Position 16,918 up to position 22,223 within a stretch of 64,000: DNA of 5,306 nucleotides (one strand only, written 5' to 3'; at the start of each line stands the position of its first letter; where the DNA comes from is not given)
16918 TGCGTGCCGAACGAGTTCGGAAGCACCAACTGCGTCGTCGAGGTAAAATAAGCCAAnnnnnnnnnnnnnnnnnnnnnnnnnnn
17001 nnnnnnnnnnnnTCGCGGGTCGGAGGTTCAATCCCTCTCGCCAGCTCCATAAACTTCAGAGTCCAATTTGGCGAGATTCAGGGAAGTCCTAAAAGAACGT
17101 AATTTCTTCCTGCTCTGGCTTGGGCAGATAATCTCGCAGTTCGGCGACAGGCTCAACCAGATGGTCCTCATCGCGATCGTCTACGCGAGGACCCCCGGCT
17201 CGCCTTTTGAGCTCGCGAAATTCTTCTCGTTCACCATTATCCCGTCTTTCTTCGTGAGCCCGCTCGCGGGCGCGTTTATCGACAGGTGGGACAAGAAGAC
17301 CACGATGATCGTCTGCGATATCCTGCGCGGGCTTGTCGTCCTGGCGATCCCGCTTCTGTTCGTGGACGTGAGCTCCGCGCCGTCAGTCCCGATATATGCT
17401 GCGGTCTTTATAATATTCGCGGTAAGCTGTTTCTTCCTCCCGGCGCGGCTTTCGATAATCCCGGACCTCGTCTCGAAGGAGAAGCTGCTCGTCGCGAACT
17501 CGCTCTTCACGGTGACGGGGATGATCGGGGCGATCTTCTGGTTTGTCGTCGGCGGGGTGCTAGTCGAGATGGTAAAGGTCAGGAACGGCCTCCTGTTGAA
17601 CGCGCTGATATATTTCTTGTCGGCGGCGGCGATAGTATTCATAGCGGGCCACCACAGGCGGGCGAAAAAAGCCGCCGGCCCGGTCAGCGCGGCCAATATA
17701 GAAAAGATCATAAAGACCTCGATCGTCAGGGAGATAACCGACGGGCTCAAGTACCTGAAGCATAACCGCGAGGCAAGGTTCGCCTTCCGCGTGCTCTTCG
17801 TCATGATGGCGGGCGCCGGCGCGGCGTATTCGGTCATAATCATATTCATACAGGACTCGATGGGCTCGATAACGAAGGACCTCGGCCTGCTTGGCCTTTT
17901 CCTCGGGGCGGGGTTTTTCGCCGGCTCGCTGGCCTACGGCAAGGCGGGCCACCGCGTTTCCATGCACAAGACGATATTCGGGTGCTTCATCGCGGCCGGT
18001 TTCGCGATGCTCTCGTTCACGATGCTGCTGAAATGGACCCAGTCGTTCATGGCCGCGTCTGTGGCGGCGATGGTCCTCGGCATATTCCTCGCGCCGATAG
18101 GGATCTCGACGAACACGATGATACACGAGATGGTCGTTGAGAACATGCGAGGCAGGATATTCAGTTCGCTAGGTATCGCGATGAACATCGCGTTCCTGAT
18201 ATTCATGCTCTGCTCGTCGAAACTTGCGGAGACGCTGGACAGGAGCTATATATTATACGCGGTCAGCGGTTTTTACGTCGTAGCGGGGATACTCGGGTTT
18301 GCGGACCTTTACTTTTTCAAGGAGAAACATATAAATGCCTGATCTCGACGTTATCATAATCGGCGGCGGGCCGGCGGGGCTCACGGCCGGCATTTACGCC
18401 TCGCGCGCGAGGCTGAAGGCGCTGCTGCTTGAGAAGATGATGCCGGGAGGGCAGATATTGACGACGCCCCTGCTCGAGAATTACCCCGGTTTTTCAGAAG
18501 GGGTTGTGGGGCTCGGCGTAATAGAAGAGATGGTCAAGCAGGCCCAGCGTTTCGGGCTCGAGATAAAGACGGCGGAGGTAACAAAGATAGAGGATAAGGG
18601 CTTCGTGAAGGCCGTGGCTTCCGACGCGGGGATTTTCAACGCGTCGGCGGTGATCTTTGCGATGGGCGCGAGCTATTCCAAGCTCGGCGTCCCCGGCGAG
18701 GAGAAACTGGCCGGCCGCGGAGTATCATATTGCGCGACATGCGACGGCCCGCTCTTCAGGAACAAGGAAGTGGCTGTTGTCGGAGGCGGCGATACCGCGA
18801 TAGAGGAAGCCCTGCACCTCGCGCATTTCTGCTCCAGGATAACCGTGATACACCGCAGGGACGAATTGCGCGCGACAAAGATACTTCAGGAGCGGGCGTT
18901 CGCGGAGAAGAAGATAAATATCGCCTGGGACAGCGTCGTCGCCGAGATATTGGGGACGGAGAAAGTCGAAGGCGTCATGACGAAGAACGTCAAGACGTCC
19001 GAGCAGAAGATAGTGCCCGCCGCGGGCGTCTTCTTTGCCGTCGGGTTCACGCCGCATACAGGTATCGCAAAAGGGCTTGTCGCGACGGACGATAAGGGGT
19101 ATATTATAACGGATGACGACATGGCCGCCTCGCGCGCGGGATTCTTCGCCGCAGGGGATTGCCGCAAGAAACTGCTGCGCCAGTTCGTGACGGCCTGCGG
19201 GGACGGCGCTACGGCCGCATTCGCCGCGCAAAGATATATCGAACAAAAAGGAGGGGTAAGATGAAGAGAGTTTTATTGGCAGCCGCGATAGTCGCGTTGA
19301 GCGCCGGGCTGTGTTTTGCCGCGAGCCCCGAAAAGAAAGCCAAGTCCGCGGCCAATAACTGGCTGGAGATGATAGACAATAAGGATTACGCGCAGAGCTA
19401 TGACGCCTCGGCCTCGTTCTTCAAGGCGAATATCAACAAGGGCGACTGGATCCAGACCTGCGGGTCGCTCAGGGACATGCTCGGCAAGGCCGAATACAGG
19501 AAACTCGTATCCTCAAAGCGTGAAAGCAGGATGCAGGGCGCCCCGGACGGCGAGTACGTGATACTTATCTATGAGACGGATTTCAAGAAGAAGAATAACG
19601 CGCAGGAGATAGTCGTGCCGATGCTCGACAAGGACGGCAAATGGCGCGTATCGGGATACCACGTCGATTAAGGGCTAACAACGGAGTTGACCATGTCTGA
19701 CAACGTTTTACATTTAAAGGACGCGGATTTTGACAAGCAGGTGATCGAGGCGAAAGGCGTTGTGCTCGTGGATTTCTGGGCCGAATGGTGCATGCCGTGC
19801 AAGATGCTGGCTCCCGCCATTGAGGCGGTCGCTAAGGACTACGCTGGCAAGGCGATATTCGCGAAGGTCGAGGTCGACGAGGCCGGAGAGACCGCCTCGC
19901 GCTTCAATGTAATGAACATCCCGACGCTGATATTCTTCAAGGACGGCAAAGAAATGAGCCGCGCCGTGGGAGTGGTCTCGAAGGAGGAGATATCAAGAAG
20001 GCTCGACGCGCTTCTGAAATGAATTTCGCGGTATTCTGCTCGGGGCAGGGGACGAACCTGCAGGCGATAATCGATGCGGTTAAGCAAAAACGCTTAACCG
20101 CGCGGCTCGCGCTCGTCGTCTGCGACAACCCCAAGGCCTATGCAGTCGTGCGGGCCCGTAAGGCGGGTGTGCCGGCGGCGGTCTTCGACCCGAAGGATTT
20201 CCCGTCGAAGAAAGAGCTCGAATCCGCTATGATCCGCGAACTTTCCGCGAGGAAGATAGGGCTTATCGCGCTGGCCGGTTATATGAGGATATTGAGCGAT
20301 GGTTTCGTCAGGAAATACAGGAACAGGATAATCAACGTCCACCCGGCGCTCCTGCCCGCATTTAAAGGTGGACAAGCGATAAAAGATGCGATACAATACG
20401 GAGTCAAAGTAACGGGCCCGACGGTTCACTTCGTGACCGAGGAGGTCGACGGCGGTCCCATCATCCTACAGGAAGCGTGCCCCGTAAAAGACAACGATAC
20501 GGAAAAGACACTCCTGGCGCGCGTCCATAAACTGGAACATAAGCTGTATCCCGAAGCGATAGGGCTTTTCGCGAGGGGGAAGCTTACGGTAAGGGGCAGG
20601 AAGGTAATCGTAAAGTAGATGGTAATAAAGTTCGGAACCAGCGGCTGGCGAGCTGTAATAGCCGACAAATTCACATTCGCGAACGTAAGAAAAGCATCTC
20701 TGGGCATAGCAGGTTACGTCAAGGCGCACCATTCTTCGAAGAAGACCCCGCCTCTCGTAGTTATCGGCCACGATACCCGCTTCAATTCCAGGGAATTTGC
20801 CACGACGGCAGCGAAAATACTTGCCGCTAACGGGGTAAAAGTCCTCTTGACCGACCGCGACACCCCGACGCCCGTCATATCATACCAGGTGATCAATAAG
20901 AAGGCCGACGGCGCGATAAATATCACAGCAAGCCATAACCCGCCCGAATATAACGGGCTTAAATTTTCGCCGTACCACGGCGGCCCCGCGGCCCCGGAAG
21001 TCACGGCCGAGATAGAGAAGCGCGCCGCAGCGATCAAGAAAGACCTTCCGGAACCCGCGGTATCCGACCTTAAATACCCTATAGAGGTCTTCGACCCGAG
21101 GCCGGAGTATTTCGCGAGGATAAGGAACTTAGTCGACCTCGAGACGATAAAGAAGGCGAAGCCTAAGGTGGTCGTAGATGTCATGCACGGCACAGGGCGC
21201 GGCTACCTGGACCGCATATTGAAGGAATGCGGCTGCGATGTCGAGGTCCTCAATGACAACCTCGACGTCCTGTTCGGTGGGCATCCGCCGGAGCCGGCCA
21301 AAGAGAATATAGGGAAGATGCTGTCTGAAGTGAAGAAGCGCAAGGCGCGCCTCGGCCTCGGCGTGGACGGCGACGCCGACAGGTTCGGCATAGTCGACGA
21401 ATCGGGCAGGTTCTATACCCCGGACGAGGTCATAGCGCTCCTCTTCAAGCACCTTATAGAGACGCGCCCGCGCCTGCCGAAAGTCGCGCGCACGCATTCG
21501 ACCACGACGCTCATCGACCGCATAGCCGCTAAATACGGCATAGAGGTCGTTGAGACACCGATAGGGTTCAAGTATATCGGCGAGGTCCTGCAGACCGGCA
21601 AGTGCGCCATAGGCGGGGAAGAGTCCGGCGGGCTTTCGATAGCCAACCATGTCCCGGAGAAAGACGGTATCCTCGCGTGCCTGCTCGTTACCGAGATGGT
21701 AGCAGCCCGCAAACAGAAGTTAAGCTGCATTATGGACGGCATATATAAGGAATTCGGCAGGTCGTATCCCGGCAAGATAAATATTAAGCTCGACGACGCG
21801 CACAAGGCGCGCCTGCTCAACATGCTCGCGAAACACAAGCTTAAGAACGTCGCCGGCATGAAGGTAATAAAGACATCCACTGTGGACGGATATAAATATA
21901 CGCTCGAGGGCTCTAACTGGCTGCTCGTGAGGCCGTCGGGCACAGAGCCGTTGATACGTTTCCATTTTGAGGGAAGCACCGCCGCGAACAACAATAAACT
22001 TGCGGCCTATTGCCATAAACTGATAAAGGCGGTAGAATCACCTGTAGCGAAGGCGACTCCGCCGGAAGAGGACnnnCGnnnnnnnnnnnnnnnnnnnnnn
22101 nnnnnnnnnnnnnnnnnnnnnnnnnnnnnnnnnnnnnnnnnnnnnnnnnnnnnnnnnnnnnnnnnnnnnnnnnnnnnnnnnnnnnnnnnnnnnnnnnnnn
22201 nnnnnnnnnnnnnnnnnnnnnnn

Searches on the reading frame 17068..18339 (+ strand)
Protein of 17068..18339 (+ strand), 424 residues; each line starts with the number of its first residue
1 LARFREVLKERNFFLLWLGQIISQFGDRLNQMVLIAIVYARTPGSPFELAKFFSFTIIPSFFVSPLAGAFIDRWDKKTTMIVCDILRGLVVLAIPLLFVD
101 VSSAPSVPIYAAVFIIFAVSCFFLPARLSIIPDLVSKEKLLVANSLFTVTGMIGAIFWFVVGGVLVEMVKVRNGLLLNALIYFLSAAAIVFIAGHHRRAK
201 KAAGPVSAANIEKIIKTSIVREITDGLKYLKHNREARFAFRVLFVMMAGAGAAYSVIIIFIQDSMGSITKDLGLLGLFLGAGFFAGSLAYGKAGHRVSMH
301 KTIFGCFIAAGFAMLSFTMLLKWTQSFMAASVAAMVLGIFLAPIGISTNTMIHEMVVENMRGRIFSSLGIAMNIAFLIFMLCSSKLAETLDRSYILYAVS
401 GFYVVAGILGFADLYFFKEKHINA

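Call 15: search_protein_families(library=pfam, proteins=[window:17068-18339:+], max_evalue=0.01)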
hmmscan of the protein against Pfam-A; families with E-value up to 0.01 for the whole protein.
window:17068-18339:+ (424 aa): 2 families
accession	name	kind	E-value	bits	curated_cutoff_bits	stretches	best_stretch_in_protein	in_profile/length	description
PF07690.21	MFS_1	-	1e-27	97.4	33.4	2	16-320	1-288/347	Major Facilitator Superfamily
PF05977.19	MFS_3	-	8.9e-14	51.2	27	1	8-324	7-308/524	Transmembrane secretion effector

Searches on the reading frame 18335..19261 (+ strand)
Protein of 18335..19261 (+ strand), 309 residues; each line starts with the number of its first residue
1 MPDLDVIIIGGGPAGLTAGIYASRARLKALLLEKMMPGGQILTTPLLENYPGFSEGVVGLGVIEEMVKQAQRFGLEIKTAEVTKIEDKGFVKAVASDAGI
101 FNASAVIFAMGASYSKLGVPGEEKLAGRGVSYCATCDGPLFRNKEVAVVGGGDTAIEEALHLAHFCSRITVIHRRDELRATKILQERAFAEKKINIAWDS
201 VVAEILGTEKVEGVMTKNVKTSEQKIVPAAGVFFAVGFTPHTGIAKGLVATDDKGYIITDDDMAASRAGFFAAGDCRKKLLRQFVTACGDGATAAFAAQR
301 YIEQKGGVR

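Call 53: search_protein_families(library=pfam, proteins=[window:18335-19261:+], max_evalue=0.001)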
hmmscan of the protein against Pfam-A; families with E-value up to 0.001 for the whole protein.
window:18335-19261:+ (309 aa): 11 families
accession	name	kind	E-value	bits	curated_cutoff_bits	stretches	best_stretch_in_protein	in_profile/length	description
PF07992.20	Pyr_redox_2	-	1.9e-48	165.8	26.1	1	5-291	2-291/291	Pyridine nucleotide-disulphide oxidoreductase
PF13738.12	Pyr_redox_3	-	3.3e-25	89.4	30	2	70-274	91-305/305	Pyridine nucleotide-disulphide oxidoreductase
PF00070.33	Pyr_redox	-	2.3e-14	54.1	22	1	146-217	2-80/82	Pyridine nucleotide-disulphide oxidoreductase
PF01266.30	DAO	-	8.1e-09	35.9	27.9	1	5-39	1-37/353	FAD dependent oxidoreductase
PF03486.20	HI0933_like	-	2.7e-08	34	50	1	5-37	2-34/244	HI0933-like protein Rossmann domain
PF00890.30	FAD_binding_2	-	6.5e-08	32.6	20.4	1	5-39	1-36/414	FAD binding domain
PF01946.23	Thi4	-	8.1e-06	25.7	26.2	1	4-39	18-55/235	Thi4 family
PF12831.13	FAD_oxidored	-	1.2e-05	25.2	27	1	5-72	1-70/416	FAD dependent oxidoreductase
PF01134.28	GIDA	-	0.0001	22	22.1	0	5-33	1-29/391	Glucose inhibited division protein A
PF13450.12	NAD_binding_8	-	0.00011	22.8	21.9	1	8-44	1-38/68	NAD(P)-binding Rossmann-like domain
PF13241.12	NAD_binding_7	-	0.0003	21.8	22.1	1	141-198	5-63/104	Putative NAD(P)-binding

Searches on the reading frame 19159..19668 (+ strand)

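Call 53: search_protein_families(library=pfam, proteins=[window:19159-19668:+], max_evalue=0.001)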
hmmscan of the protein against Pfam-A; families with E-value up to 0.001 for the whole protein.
window:19159-19668:+ (170 aa): 1 family
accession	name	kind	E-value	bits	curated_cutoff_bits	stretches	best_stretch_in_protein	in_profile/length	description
PF13211.12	DUF4019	-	1.2e-31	109.7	26.5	1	64-167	1-104/104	Protein of unknown function (DUF4019)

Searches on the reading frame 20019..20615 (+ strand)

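Call 53: search_protein_families(library=pfam, proteins=[window:20019-20615:+], max_evalue=0.001)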
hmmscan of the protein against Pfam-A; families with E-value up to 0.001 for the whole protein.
window:20019-20615:+ (199 aa): 1 family
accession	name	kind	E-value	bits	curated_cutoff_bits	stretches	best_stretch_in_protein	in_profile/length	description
PF00551.24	Formyl_trans_N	-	1.2e-59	201.6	26.1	1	1-181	1-181/181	Formyl transferase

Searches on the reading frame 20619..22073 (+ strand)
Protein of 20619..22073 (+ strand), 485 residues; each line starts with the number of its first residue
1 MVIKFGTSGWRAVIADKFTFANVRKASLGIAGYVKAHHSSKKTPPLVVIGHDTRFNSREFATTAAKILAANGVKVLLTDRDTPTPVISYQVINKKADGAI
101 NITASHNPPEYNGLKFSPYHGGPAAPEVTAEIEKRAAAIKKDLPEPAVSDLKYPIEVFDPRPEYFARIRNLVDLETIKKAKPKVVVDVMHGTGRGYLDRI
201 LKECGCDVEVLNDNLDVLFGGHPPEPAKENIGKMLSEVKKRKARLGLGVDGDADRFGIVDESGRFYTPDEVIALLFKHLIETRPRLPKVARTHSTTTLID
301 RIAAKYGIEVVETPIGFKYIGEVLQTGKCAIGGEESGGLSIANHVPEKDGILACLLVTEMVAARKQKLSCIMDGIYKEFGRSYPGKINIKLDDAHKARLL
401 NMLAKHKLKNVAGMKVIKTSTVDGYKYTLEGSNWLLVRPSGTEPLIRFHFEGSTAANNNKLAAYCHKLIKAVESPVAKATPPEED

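Call 53: search_protein_families(library=pfam, proteins=[window:20619-22073:+], max_evalue=0.001)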
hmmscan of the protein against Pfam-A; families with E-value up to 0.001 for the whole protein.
window:20619-22073:+ (485 aa): 4 families
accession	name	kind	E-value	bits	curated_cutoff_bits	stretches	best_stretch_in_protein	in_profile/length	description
PF02878.22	PGM_PMM_I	-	5.9e-40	136.6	22.5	1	3-141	2-136/138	Phosphoglucomutase/phosphomannomutase, alpha/beta/alpha domain I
PF02880.22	PGM_PMM_III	-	3.3e-29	101.8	20.7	1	268-378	2-114/115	Phosphoglucomutase/phosphomannomutase, alpha/beta/alpha domain III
PF02879.22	PGM_PMM_II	-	3.7e-27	95.3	29.3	1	163-263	2-103/103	Phosphoglucomutase/phosphomannomutase, alpha/beta/alpha domain II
PF00408.26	PGM_PMM_IV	-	5.1e-09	36.5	23.1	1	409-463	11-63/68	Phosphoglucomutase/phosphomannomutase, C-terminal domain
